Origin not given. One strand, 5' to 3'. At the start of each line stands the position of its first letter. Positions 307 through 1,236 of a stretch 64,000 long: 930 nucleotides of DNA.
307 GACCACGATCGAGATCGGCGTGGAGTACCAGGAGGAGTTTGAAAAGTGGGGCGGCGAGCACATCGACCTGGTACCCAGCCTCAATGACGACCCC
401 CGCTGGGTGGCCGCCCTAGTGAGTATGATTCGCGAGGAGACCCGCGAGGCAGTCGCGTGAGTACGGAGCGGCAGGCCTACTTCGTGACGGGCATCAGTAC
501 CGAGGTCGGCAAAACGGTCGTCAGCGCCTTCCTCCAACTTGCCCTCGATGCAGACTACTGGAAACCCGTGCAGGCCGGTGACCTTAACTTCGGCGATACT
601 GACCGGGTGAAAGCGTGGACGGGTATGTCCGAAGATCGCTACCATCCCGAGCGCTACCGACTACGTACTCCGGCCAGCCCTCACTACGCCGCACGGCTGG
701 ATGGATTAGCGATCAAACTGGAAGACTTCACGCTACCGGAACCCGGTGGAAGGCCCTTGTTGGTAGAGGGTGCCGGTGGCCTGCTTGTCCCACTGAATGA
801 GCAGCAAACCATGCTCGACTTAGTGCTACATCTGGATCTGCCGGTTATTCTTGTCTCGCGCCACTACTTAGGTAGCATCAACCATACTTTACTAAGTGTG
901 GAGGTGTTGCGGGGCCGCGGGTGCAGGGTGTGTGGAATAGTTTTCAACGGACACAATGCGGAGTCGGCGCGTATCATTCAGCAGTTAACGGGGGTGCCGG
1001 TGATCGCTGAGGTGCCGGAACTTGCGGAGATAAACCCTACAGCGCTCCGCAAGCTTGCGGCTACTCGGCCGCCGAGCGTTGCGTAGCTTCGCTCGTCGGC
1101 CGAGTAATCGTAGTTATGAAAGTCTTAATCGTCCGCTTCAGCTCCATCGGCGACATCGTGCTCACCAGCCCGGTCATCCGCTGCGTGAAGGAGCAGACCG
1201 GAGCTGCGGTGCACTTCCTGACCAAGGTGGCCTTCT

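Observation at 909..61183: Dispersed GC-rich 18-28 nt repeat (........-NCGC-RGGTGC) inside unrelated genes, in different frames, and in intergenic DNA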

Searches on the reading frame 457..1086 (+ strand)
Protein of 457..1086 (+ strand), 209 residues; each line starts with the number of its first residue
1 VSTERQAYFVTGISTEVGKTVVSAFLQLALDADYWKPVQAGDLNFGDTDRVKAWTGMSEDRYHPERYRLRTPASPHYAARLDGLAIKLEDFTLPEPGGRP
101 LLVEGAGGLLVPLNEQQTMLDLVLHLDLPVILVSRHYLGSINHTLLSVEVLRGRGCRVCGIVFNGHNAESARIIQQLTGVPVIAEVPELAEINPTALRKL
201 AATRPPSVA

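Call 60: search_protein_families(library=pfam, proteins=[window:457-1086:+], max_evalue=0.001)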
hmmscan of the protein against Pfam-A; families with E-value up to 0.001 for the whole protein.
window:457-1086:+ (209 aa): 1 family
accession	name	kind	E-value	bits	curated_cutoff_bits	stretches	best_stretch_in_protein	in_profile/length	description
PF13500.12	AAA_26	-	5e-59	199.9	27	1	6-194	1-196/198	AAA domain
